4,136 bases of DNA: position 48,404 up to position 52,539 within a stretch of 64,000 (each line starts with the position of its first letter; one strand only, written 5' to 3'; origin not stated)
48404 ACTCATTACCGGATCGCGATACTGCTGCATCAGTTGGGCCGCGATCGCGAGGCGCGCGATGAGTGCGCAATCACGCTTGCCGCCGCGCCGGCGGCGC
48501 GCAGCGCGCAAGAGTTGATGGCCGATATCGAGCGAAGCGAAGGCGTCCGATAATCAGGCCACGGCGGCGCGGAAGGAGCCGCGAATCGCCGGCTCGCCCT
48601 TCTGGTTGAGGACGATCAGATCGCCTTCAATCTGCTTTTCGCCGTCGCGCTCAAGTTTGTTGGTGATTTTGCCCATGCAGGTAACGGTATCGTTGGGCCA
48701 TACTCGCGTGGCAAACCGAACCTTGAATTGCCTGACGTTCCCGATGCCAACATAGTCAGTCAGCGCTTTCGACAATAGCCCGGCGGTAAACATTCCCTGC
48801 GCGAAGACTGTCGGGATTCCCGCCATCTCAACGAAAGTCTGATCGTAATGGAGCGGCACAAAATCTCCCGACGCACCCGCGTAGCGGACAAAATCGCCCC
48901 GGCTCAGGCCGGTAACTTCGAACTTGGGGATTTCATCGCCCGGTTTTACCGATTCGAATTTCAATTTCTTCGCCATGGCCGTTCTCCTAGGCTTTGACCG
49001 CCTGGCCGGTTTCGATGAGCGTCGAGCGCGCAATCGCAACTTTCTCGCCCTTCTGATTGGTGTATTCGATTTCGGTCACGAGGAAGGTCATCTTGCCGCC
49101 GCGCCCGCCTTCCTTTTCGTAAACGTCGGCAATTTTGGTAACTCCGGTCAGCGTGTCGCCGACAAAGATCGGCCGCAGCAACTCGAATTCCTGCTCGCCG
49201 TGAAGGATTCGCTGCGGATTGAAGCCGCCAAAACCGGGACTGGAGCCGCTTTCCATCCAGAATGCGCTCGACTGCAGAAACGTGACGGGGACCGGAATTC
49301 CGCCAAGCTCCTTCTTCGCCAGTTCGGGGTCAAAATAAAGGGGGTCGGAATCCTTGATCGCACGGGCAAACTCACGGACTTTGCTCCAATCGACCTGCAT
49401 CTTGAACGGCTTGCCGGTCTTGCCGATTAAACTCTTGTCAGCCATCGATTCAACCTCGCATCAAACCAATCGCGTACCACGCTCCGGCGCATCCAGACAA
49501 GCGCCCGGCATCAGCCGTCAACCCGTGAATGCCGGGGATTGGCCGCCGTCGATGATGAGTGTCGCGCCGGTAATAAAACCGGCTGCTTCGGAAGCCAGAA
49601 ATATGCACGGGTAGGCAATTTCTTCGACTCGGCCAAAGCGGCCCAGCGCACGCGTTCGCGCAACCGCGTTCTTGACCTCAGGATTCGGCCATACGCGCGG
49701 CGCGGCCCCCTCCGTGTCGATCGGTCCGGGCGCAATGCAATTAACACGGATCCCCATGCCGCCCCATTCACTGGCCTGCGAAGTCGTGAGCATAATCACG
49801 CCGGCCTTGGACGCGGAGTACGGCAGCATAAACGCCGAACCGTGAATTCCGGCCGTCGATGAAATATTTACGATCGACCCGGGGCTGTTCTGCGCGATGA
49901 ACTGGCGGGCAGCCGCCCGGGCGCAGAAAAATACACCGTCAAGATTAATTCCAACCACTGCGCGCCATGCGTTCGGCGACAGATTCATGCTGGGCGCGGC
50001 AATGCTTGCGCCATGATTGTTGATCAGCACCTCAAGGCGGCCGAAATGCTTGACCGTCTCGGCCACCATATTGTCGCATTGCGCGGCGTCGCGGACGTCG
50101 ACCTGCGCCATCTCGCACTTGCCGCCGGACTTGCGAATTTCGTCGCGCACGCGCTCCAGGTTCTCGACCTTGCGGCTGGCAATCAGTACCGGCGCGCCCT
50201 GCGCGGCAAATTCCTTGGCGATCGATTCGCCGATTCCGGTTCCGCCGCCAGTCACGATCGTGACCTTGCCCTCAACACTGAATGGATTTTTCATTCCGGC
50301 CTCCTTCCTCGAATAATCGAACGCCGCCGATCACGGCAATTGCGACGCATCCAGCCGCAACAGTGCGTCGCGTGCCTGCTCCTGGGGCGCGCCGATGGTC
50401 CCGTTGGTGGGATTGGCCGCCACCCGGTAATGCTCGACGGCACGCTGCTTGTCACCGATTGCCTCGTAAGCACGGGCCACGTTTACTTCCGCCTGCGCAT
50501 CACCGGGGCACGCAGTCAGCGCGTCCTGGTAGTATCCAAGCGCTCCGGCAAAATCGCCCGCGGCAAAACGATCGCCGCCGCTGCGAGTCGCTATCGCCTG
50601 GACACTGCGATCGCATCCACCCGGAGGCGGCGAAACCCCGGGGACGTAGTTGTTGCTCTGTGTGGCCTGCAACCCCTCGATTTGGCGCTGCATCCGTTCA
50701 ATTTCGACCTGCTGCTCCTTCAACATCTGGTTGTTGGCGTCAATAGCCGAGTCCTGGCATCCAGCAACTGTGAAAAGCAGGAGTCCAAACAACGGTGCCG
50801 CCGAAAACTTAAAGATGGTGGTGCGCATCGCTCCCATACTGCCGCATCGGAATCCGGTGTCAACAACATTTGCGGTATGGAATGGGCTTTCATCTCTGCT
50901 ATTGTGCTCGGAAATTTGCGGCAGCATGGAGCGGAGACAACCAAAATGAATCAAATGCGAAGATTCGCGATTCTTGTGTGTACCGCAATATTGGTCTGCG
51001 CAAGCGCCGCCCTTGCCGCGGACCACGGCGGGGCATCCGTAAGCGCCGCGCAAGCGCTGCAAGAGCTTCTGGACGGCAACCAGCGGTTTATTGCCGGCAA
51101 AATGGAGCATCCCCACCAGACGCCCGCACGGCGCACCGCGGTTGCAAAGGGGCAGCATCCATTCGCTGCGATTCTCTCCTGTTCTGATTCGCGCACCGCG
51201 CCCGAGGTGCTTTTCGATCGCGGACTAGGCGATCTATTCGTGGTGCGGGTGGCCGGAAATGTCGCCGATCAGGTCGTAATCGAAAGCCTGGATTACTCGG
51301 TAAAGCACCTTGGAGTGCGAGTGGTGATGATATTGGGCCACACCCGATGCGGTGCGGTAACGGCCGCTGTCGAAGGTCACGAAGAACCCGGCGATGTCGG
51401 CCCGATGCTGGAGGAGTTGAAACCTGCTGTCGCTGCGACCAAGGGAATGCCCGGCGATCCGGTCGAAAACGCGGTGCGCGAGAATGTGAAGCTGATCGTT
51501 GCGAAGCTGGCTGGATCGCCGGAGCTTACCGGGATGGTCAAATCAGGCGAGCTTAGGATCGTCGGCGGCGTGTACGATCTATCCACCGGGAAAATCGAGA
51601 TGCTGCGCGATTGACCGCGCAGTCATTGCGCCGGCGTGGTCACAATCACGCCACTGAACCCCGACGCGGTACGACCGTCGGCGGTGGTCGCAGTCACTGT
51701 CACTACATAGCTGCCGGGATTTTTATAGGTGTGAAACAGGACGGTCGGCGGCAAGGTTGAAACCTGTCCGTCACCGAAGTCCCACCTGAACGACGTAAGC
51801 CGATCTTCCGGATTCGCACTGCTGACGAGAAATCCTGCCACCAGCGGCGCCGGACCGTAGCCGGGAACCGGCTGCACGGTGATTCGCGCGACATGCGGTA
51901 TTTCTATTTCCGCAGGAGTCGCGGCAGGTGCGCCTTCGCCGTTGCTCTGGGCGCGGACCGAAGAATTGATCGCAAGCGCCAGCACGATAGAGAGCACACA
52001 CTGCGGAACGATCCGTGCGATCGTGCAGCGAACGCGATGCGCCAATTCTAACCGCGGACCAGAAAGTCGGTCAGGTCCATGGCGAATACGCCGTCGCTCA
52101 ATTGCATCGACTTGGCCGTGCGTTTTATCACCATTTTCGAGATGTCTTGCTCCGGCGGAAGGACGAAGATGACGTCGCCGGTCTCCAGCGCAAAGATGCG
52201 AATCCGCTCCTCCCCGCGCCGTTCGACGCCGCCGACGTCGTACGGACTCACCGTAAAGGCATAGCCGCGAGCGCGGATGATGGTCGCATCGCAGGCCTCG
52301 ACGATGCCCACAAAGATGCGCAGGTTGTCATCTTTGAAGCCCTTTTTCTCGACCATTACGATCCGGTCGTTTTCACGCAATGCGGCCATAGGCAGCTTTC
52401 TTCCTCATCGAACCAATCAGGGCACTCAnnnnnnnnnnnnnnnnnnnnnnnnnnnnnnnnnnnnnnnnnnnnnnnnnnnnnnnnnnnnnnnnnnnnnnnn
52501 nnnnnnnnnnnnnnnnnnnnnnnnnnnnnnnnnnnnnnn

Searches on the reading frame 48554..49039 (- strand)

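Call 10: search_protein_families(library=pfam, proteins=[window:48554-49039:-], max_evalue=0.001)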
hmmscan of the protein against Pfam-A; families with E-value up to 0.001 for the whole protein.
window:48554-49039:- (161 aa): 1 family
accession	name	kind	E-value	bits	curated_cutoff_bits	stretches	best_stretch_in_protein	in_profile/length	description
PF01575.25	MaoC_dehydratas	-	5.7e-18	65.1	27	1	45-141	18-117/123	MaoC like domain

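Call 79: search_protein_families(library=padloc, proteins=[window:48554-49039:-], max_evalue=0.001)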
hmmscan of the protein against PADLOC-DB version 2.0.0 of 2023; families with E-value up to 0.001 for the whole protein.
window:48554-49039:- (161 aa): 0 families

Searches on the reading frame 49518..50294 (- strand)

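Call 10: search_protein_families(library=pfam, proteins=[window:49518-50294:-], max_evalue=0.001)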
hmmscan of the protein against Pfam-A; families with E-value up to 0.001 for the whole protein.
window:49518-50294:- (258 aa): 3 families
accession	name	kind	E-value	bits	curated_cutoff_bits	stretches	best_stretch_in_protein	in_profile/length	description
PF13561.12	adh_short_C2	-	2.3e-61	207.8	27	1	19-252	6-235/236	Enoyl-(Acyl carrier protein) reductase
PF00106.31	adh_short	-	2.6e-57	193.9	26.6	1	10-198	1-188/195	short chain dehydrogenase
PF08659.16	KR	-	1.6e-12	48.1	22.6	1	12-164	3-154/180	KR domain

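Call 79: search_protein_families(library=padloc, proteins=[window:49518-50294:-], max_evalue=0.001)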
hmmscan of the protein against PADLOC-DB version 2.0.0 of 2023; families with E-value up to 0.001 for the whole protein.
window:49518-50294:- (258 aa): 0 families

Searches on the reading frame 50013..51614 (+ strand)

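Call 10: search_protein_families(library=pfam, proteins=[window:50013-51614:+], max_evalue=0.001)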
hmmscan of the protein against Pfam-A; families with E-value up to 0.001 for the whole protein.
window:50013-51614:+ (533 aa): 1 family
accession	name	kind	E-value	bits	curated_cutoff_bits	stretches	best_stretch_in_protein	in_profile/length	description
PF00484.24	Pro_CA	-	4e-37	128.3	25.7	1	386-528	2-156/156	Carbonic anhydrase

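Call 79: search_protein_families(library=padloc, proteins=[window:50013-51614:+], max_evalue=0.001)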
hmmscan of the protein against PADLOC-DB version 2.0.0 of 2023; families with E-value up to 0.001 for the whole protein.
window:50013-51614:+ (533 aa): 0 families

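Call 80: search_protein_families(library=ncbifam, proteins=[window:50013-51614:+], max_evalue=0.00001)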
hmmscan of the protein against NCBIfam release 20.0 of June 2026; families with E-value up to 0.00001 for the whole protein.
window:50013-51614:+ (533 aa): 2 families
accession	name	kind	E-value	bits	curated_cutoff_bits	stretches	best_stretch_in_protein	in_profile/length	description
NF011765.0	PRK15219.1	subfamily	1.8e-42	145.5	221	1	328-531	37-244/245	carbonic anhydrase family protein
NF007756.0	PRK10437.1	equivalog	1.2e-09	37.9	251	1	374-457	26-112/220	carbonate dehydratase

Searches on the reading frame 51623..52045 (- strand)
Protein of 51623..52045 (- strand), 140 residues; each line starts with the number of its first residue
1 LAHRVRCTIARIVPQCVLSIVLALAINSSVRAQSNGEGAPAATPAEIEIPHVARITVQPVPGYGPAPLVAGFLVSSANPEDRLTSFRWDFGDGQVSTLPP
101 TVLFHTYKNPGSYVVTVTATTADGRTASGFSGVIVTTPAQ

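Call 10: search_protein_families(library=pfam, proteins=[window:51623-52045:-], max_evalue=0.001)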
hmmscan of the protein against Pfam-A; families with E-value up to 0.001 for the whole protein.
window:51623-52045:- (140 aa): 2 families
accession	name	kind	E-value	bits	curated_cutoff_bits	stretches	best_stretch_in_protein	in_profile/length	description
PF18911.6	PKD_4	-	7.6e-12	45.6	27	1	72-127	22-76/85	PKD domain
PF00801.26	PKD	-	3.4e-11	43.4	23.5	1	56-128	3-74/80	PKD domain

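Call 79: search_protein_families(library=padloc, proteins=[window:51623-52045:-], max_evalue=0.001)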
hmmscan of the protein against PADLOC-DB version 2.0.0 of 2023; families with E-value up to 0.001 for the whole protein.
window:51623-52045:- (140 aa): 0 families

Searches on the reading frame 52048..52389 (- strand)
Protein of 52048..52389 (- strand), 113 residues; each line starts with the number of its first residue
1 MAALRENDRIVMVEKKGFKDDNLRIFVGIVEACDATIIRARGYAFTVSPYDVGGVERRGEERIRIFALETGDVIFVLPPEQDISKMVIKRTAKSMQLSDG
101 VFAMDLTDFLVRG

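Call 11: search_protein_families(library=pfam, proteins=[window:52048-52389:-], max_evalue=0.001)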
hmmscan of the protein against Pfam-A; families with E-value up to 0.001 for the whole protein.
window:52048-52389:- (113 aa): 0 families

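Call 55: find_homologous_proteins(query=window:52048-52389:-, max_evalue=0.001)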
Query window:52048-52389:- (113 aa): 8 proteins with E <= 0.001 among 10 candidates.
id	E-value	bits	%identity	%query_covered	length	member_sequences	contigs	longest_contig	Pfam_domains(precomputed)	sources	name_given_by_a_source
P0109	4.5e-66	237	100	100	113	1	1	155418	-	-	-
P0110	2.3e-47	177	69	100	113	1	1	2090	-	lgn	-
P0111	1.2e-38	149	60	100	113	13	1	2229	-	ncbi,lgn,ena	-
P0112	1.2e-38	149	61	99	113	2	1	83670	-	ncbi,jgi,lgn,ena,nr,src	ncbi:MAG TPA: hypothetical protein VJX23_03680 [Candidatus Binataceae bacterium]|nr:hypothetical pro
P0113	1.7e-37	145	59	100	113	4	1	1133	-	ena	-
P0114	1.0e-36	143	60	99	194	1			-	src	-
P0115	1.2e-36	143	59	100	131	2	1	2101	-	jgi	-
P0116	1.1e-32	130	59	99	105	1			-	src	-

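Call 70: search_protein_representatives(alignment_id=A5)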
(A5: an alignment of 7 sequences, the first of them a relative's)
Query: 7 sequences, 113 profile positions. Proteins with E-value up to 0.001 (for the whole library): 229; up to 1e-10: 37; up to 1e-30: 5. The best 150 are listed.
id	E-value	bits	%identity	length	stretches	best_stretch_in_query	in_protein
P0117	2.0e-41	156.6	-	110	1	1-87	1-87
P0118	6.3e-41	155.0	-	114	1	1-112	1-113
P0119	1.1e-38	147.8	-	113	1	1-113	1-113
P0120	5.8e-34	132.6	-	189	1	1-76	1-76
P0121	6.1e-34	132.5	-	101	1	35-113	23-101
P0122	8.4e-29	115.9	-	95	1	1-71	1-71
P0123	4.4e-26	107.2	-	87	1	1-69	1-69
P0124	2.3e-23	98.4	-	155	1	1-66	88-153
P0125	1.2e-22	96.1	-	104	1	1-64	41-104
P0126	3.5e-19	84.9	-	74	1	1-59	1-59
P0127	3.2e-18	81.8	-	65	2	64-112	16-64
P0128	3.1e-17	78.7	-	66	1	1-64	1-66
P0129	3.2e-16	75.4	-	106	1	1-67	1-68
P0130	2.5e-14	69.3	-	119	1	5-109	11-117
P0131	5.2e-14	68.3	-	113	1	3-108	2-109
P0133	2.5e-13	66.1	-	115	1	3-109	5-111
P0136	5.2e-13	65.1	-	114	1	4-108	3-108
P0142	1.1e-11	60.7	-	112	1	4-110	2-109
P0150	5.6e-11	58.5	-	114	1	3-109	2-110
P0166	7.4e-10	54.9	-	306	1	3-107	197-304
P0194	8.5e-09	51.5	-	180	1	3-108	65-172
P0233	2.1e-07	47.0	-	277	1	4-107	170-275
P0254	8.0e-07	45.1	-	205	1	3-109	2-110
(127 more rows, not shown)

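Call 71: list_cluster_members(proteins=[P0130, P0131, P0133, P0136, P0142, P0150, P0166, P0233, P0254, P0194])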
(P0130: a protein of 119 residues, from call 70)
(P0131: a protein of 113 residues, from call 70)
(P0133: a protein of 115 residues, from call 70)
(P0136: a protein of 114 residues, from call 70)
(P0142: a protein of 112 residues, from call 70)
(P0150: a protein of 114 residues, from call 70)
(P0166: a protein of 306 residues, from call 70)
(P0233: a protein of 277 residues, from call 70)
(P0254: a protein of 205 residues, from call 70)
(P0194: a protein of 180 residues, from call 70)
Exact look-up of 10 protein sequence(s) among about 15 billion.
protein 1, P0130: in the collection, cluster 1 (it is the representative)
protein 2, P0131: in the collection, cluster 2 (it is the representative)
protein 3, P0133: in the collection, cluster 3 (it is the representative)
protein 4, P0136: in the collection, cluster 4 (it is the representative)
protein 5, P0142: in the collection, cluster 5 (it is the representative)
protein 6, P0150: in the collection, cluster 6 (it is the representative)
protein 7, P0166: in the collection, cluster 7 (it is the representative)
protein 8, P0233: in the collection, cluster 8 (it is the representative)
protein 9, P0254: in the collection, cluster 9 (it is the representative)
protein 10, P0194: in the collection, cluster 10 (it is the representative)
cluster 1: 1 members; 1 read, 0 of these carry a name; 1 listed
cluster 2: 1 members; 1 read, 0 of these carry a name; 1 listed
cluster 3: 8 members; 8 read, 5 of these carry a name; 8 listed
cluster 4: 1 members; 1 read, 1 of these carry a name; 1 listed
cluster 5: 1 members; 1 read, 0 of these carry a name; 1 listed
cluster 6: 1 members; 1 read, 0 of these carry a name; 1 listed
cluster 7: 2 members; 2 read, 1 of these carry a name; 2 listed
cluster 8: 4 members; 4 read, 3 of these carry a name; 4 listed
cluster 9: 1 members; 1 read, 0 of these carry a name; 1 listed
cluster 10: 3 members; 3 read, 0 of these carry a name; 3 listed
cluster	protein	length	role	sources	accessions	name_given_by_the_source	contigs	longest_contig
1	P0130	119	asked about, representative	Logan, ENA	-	-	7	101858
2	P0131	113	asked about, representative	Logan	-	-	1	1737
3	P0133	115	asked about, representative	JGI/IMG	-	hypothetical protein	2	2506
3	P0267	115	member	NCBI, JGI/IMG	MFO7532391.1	MAG: hypothetical protein R6W93_07995 [Candidatus Limnocylindrales bacterium] | hypothetical protein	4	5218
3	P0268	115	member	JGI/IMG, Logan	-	hypothetical protein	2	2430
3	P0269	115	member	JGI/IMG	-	hypothetical protein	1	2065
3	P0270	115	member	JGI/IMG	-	hypothetical protein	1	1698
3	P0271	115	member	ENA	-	-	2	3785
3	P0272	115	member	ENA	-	-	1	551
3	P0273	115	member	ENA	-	-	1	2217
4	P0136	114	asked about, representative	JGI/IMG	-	hypothetical protein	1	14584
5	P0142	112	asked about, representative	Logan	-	-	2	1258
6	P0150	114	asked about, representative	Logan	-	-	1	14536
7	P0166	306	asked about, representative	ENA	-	-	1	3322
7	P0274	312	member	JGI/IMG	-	hypothetical protein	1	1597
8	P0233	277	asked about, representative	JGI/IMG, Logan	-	hypothetical protein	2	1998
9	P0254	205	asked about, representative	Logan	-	-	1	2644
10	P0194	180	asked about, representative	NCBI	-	-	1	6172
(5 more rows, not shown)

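Call 72: find_encoding_contigs(protein=P0130, flank=6000, max_places=3)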
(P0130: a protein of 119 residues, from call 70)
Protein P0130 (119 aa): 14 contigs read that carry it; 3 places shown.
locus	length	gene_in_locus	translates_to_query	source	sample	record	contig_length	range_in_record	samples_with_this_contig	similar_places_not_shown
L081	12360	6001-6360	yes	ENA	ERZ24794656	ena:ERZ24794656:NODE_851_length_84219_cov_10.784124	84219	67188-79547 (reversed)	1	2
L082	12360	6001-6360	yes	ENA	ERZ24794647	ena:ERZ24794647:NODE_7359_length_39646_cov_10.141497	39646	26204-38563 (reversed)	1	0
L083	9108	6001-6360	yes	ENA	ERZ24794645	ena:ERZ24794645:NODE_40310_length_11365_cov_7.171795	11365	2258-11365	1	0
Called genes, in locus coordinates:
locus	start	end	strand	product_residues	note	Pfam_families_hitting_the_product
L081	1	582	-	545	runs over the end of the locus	PF01019:G_glu_transpept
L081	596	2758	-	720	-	PF02222:ATP-grasp (faint), PF07478:Dala_Dala_lig_C, PF03133:TTL (faint), PF13535:ATP-grasp_4 (faint)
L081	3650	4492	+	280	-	PF00481:PP2C, PF13672:PP2C_2, PF07228:SpoIIE (weak)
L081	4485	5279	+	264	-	-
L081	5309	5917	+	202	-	PF08123:DOT1 (faint), PF02353:CMAS (weak), PF06325:PrmA, PF05175:MTS (faint), PF13847:Methyltransf_31, PF08241:Methyltransf_11 (weak), PF08242:Methyltransf_12 (weak), PF13649:Methyltransf_25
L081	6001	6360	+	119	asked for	-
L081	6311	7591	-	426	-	PF04371:PAD_porph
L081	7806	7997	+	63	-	-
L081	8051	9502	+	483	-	PF00072:Response_reg, PF00158:Sigma54_activat, PF14532:Sigma54_activ_2, PF07728:AAA_5 (faint), PF25601:AAA_lid_14, PF02954:HTH_8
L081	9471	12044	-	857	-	PF00989:PAS, PF08448:PAS_4, PF13426:PAS_9, PF08447:PAS_3, PF00512:HisKA, PF02518:HATPase_c, PF00072:Response_reg, PF01627:Hpt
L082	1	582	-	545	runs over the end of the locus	PF01019:G_glu_transpept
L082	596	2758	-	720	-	PF02222:ATP-grasp (faint), PF07478:Dala_Dala_lig_C, PF03133:TTL (faint), PF13535:ATP-grasp_4 (faint)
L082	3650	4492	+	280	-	PF00481:PP2C, PF13672:PP2C_2, PF07228:SpoIIE (weak)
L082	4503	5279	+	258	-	-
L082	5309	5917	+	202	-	PF08123:DOT1 (faint), PF02353:CMAS (weak), PF06325:PrmA, PF05175:MTS (faint), PF13847:Methyltransf_31, PF08241:Methyltransf_11 (weak), PF08242:Methyltransf_12 (weak), PF13649:Methyltransf_25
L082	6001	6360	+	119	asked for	-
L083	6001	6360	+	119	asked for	-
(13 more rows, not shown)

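Call 79: search_protein_families(library=padloc, proteins=[window:52048-52389:-], max_evalue=0.001)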
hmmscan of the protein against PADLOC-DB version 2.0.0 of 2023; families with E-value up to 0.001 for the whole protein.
window:52048-52389:- (113 aa): 0 families

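Call 80: search_protein_families(library=ncbifam, proteins=[window:52048-52389:-], max_evalue=0.00001)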
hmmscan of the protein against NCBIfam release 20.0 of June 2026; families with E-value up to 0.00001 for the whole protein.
window:52048-52389:- (113 aa): 0 families
